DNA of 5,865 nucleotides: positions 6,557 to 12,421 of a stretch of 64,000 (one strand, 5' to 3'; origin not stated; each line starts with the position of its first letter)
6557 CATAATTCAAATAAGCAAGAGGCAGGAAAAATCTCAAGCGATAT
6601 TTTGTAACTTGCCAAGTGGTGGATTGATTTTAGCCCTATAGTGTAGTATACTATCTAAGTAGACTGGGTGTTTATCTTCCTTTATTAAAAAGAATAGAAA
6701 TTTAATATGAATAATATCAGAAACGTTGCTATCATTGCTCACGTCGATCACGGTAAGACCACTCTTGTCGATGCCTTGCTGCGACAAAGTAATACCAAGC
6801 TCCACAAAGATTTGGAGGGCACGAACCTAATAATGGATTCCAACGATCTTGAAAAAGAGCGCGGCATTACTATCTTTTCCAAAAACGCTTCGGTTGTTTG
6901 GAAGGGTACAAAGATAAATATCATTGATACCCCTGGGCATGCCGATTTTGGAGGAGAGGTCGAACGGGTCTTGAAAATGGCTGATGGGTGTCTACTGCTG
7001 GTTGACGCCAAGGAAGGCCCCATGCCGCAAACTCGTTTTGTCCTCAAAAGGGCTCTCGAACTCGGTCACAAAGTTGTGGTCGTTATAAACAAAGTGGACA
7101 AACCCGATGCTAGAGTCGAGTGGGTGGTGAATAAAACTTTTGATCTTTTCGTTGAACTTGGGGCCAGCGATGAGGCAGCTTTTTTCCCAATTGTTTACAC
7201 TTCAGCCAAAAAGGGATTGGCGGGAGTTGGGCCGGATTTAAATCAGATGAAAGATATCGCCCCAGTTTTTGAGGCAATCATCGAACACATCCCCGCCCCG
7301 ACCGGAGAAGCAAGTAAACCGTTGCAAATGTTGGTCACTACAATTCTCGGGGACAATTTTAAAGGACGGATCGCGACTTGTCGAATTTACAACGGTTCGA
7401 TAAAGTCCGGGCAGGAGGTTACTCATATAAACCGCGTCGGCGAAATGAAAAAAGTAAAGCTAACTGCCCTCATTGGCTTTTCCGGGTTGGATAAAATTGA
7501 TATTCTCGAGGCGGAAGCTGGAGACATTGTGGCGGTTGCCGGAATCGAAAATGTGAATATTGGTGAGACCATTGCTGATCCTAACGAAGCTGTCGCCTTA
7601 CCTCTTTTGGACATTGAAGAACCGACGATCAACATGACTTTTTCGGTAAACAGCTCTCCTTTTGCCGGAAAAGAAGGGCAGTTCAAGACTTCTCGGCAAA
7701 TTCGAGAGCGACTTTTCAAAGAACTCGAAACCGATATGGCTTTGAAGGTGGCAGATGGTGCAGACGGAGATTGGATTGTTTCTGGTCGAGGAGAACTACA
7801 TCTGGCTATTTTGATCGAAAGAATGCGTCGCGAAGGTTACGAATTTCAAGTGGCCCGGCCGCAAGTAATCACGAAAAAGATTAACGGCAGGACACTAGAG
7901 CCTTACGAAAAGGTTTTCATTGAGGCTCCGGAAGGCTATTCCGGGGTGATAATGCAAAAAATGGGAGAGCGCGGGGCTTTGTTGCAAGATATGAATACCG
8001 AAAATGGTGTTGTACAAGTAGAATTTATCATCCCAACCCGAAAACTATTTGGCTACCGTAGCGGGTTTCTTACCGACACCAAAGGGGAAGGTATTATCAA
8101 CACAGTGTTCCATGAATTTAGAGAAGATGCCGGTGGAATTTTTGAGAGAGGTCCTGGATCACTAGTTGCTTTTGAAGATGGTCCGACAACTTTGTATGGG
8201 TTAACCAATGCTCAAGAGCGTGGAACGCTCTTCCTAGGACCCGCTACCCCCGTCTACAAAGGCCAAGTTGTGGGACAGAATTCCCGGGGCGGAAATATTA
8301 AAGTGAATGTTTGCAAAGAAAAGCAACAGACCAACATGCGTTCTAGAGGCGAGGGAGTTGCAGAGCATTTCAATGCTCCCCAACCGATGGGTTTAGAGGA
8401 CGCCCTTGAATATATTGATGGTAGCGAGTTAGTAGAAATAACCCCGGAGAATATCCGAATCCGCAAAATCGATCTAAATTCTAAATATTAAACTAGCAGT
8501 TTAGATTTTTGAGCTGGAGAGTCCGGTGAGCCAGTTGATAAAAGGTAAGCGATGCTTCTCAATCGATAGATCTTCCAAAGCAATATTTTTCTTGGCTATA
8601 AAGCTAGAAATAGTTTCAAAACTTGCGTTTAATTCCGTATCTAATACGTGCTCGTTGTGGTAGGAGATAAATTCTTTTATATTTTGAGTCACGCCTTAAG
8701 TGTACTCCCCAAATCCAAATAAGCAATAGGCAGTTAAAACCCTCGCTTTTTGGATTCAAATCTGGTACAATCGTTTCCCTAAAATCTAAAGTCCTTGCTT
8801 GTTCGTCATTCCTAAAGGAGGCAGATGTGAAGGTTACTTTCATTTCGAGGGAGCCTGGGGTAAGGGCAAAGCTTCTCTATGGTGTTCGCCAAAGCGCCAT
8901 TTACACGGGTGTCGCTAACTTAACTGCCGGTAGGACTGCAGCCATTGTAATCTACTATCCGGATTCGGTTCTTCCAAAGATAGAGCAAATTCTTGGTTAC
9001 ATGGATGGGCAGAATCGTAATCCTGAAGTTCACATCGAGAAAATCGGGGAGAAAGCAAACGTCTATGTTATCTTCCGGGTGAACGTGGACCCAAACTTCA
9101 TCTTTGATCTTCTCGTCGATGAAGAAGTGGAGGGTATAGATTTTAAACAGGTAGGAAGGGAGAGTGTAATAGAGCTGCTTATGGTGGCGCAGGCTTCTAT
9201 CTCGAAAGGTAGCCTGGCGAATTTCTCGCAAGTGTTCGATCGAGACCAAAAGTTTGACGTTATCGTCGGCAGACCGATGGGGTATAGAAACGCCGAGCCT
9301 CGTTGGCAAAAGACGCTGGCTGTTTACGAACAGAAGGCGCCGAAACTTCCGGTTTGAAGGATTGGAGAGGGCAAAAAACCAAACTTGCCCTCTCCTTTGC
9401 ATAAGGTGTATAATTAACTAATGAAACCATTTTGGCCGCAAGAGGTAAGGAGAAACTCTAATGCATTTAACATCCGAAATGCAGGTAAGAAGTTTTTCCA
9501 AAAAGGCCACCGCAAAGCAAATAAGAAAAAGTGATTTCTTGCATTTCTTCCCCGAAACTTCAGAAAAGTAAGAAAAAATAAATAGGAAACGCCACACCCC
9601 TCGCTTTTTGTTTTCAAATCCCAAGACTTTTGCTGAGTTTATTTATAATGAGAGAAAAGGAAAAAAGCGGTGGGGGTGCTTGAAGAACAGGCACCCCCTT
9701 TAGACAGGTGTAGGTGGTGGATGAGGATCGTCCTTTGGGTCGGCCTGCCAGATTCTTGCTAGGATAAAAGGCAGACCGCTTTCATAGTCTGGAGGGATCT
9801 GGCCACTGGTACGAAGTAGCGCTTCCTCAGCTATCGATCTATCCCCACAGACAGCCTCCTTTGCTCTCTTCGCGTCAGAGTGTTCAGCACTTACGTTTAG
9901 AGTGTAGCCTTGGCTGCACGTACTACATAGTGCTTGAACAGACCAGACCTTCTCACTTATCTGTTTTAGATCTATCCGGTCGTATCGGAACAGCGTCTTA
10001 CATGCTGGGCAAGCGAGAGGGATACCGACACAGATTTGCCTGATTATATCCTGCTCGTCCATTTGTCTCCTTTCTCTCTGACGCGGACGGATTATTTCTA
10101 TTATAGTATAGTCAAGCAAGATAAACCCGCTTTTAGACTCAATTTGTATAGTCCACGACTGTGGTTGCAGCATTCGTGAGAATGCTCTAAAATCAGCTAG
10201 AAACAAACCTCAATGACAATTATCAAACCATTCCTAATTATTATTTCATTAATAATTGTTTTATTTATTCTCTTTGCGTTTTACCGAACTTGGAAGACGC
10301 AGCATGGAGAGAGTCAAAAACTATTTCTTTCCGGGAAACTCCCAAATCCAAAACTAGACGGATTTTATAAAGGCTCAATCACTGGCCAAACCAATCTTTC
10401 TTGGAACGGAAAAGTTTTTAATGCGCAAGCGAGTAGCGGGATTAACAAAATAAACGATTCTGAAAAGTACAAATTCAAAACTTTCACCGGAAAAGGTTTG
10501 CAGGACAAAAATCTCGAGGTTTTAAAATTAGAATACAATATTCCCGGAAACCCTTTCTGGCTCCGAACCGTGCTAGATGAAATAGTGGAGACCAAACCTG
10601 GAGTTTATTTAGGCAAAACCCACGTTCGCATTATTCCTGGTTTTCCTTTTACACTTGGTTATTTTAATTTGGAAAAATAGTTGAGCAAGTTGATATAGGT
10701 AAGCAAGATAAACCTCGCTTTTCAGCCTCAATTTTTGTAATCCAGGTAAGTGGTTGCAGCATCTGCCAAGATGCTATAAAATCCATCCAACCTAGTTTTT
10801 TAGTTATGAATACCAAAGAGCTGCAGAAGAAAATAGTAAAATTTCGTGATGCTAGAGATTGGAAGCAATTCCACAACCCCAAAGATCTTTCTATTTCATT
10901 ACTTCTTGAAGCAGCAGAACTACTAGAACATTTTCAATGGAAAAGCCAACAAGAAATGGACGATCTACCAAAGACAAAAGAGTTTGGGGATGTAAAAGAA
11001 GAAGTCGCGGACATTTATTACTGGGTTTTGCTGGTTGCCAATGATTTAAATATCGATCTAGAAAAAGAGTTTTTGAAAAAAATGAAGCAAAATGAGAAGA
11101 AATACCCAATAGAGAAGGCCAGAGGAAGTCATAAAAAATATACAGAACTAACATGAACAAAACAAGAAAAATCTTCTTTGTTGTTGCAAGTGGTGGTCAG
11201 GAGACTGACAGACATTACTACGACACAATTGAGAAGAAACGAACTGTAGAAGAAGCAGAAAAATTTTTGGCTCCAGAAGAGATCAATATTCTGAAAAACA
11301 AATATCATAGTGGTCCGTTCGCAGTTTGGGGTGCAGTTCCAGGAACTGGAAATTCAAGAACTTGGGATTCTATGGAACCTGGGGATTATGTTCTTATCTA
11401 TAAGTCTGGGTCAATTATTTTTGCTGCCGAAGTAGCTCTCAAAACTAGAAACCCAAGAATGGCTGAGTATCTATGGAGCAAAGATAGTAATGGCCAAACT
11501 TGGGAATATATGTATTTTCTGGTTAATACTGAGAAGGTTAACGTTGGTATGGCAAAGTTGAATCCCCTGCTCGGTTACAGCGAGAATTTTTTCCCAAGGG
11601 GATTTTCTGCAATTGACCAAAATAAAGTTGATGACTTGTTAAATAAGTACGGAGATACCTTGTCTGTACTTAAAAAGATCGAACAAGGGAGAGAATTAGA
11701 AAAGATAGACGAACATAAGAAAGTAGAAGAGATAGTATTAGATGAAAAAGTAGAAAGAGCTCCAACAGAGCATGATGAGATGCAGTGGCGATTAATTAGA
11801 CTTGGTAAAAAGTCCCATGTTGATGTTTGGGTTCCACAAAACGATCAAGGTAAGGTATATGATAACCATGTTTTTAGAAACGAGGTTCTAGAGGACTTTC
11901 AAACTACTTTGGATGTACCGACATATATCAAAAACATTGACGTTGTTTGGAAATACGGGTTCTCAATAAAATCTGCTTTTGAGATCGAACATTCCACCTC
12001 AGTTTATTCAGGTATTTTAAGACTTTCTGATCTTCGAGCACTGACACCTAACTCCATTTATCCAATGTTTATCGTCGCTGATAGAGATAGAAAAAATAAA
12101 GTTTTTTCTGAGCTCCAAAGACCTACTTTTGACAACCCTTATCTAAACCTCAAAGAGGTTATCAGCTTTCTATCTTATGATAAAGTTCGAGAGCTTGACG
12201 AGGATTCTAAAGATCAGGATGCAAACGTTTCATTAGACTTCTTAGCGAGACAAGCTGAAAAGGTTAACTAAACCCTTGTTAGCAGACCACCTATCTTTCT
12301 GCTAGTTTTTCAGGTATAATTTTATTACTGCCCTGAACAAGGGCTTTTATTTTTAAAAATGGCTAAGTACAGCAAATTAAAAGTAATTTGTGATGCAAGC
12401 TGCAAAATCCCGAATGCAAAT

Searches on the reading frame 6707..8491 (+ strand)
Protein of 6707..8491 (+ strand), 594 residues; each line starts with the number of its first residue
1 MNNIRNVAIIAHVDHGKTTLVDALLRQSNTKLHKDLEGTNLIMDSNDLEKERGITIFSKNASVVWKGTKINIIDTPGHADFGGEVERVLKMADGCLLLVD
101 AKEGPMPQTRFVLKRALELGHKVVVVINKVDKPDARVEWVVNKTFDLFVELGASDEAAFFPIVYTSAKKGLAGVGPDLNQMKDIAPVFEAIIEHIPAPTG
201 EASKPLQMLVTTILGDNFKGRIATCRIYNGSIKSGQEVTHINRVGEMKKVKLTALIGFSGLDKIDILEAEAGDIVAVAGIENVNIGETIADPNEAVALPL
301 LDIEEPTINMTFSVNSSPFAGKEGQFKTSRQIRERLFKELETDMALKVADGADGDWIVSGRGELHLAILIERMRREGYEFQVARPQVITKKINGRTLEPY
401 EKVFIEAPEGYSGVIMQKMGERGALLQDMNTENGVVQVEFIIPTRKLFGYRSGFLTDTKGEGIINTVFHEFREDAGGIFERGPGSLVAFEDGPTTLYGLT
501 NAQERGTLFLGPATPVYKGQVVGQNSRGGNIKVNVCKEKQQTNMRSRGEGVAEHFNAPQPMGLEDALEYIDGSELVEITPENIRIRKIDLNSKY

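Call 30: find_related_loci(query=window:6707-8491:+, collection=genome_contigs, flank=10000)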
Query window:6707-8491:+ (594 aa) in genome_contigs; peptide patterns used: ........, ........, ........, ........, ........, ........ (x = any residue, [..] = any of these).
599 stretches matched a pattern (row limit reached: there are more); 597 encode a relative of the query (tblastn E <= 1e-3); the best 80 are kept; 80 distinct loci.
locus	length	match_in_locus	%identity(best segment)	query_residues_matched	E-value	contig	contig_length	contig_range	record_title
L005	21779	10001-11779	72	1-593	0e+0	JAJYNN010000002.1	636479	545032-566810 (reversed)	MAG: bacterium isolate DBS2-4.bin71 NODE_6_length_636479_cov_3.29991, whole genome shotgun sequence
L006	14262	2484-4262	70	1-593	0e+0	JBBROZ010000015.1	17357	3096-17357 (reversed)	MAG: Patescibacteria group bacterium isolate La1_metabat2.361 LA1C_B2.361_k141_2288687L_17357_cov_8.0000, whole genome s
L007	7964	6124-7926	68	1-591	0e+0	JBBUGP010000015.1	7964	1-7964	MAG: Patescibacteria group bacterium isolate H43-bin045_1 H43_bin045_1_000000000015, whole genome shotgun sequence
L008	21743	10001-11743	65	12-591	0e+0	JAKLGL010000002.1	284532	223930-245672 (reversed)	MAG: Patescibacteria group bacterium isolate RA.bin39 RA.bin39_2, whole genome shotgun sequence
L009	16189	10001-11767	64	3-593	0e+0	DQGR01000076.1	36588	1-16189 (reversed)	MAG TPA_asm: Patescibacteria group bacterium isolate UBA10118 contig_25381, whole genome shotgun sequence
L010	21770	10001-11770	55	3-593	0e+0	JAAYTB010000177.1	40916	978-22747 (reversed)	MAG: Clostridia bacterium isolate AS23ysBPME_66 274018_AS23, whole genome shotgun sequence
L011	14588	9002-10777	55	2-593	0e+0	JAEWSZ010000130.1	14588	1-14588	MAG: Bacillota bacterium isolate OH_SDB_126 k127_1023412, whole genome shotgun sequence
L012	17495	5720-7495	54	2-593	0e+0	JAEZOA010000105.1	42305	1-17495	MAG: Bacillota bacterium isolate OH_CFB_174 k127_602926, whole genome shotgun sequence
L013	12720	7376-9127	54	3-587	0e+0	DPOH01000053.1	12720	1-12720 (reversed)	MAG TPA_asm: Clostridium sp. isolate UBA10317 contig_5899, whole genome shotgun sequence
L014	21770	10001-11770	52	2-592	0e+0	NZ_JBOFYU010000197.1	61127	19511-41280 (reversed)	MAG: Clostridium sp. isolate WFFMC_MAG_492 k139_236801_flag=0_multi=8.9324_len=61127, whole genome shotgun sequence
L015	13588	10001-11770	52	3-592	0e+0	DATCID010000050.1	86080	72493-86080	MAG TPA_asm: Ruminiclostridium sp. isolate SMAG_U7850 k141_281358, whole genome shotgun sequence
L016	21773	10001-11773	54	2-592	0e+0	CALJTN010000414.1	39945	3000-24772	MAG: uncultured Clostridiaceae bacterium isolate R1_Bin_METABAT__6_1 genome assembly, contig: c_000002043787, whole geno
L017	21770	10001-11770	53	2-592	0e+0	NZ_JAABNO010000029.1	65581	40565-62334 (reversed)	Clostridium sp. C8-1-8 NODE_29_length_65581_cov_235.696395, whole genome shotgun sequence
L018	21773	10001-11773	55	2-592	0e+0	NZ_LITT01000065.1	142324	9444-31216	Clostridium ljungdahlii strain ERI-2 scaffold9, whole genome shotgun sequence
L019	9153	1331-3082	54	3-587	0e+0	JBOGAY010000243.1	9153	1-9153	MAG: Sarcina sp. isolate WFFMC_MAG_436 k139_114859_flag=0_multi=5.8649_len=9153, whole genome shotgun sequence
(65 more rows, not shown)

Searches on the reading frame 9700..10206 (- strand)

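Call 21: search_protein_families(library=pfam, max_evalue=1, proteins=[window:9700-10206:-])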
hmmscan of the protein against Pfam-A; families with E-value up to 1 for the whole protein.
window:9700-10206:- (168 aa): 7 families
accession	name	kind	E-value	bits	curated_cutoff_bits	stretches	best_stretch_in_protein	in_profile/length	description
PF13719.11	Zn_ribbon_5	-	0.014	15.5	29.3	1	65-87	4-26/37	zinc-ribbon domain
PF24633.1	DUF7630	-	0.022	15.3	27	1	92-106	23-37/45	Domain of unknown function (DUF7630)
PF18718.6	CxC5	-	0.12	13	26.9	0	85-109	42-66/117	CxC5 like cysteine cluster associated with KDZ transposases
PF22191.2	IBR_1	-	0.13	12.7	27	0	65-102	5-40/47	IBR domain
PF00527.23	E7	-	0.23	12.1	27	1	82-115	44-77/92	E7 protein, Early protein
PF13717.11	Zn_ribbon_4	-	0.28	11.6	30.3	0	65-99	4-33/36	zinc-ribbon domain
PF25206.1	DUF7836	-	0.6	10.4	26.7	0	62-86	6-30/59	Domain of unknown function (DUF7836)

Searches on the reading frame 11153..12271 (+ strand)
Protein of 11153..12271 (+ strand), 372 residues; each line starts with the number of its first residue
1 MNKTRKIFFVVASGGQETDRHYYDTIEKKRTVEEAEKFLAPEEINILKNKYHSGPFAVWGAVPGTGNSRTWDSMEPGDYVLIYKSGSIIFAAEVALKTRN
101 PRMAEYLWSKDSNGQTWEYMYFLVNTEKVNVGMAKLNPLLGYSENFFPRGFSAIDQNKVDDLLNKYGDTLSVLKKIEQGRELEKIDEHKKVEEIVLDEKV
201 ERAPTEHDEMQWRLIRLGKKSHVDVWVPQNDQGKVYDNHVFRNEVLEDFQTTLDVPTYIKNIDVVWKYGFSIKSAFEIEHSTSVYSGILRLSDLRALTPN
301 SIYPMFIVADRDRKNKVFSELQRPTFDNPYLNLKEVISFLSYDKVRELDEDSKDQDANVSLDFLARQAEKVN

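Call 6: search_protein_families(library=pfam, max_evalue=0.1, proteins=[window:11153-12271:+])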
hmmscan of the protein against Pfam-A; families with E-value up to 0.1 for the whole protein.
window:11153-12271:+ (372 aa): 1 family
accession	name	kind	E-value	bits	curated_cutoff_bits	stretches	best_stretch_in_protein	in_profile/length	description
PF16718.10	IFS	-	0.0012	19.4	30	1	276-345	35-101/164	Immunity factor for SPN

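Call 17: find_encoding_contigs(protein=window:11153-12271:+, flank=10000, max_places=10)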
Protein window:11153-12271:+ (372 aa): 3 contigs read that carry it; 2 places shown.
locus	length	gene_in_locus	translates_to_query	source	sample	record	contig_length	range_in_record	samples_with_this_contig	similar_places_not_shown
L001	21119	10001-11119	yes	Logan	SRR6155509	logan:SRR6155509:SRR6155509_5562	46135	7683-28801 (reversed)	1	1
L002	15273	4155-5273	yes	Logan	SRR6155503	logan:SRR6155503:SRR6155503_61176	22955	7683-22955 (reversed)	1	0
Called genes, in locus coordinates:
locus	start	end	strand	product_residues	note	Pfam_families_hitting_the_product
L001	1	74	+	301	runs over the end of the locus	-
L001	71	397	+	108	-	-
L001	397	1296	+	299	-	PF07549:Sec_GG (faint), PF02355:SecD_SecF_C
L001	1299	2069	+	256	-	PF00005:ABC_tran, PF02463:SMC_N (faint), PF13175:AAA_15 (faint), PF13304:AAA_21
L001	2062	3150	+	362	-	PF12679:ABC2_membrane_2 (weak), PF12698:ABC2_membrane_3, PF01061:ABC2_membrane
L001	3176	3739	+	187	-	-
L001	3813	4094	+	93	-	PF09962:DUF2196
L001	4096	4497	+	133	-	PF10463:Peptidase_U49 (weak)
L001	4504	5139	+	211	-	PF00753:Lactamase_B, PF13483:Lactamase_B_3, PF12706:Lactamase_B_2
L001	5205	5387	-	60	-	-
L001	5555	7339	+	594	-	PF00009:GTP_EFTU, PF01926:MMR_HSR1 (weak), PF22042:EF-G_D2, PF03144:GTP_EFTU_D2, PF14492:EFG_III (faint), PF00679:EFG_C, PF21018:BipA_C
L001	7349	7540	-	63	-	-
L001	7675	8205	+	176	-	-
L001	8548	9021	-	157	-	-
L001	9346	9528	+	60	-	-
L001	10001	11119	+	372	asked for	PF27126:NmeDI_C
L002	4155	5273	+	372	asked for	PF27126:NmeDI_C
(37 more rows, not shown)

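Call 19: search_protein_families(library=ncbifam, max_evalue=1, proteins=[window:11153-12271:+])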
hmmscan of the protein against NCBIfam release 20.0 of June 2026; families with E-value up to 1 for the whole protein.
window:11153-12271:+ (372 aa): 0 families

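Call 88: search_protein_families(library=padloc, max_evalue=0.01, proteins=[window:11153-12271:+])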
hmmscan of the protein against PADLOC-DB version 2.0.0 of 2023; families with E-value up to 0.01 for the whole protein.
window:11153-12271:+ (372 aa): 1 family
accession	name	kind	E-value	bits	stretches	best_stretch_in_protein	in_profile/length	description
PDLC03534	REase_II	-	3.4e-09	34.2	1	206-328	177-309/351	Type II restriction enzyme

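Call 89: search_protein_families(library=phrogs, max_evalue=0.001, proteins=[window:11153-12271:+])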
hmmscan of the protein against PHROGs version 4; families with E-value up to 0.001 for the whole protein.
window:11153-12271:+ (372 aa): 1 family
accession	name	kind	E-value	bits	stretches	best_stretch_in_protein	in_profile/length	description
phrog_14240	-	unknown function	4e-22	79.8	1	12-184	8-168/315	-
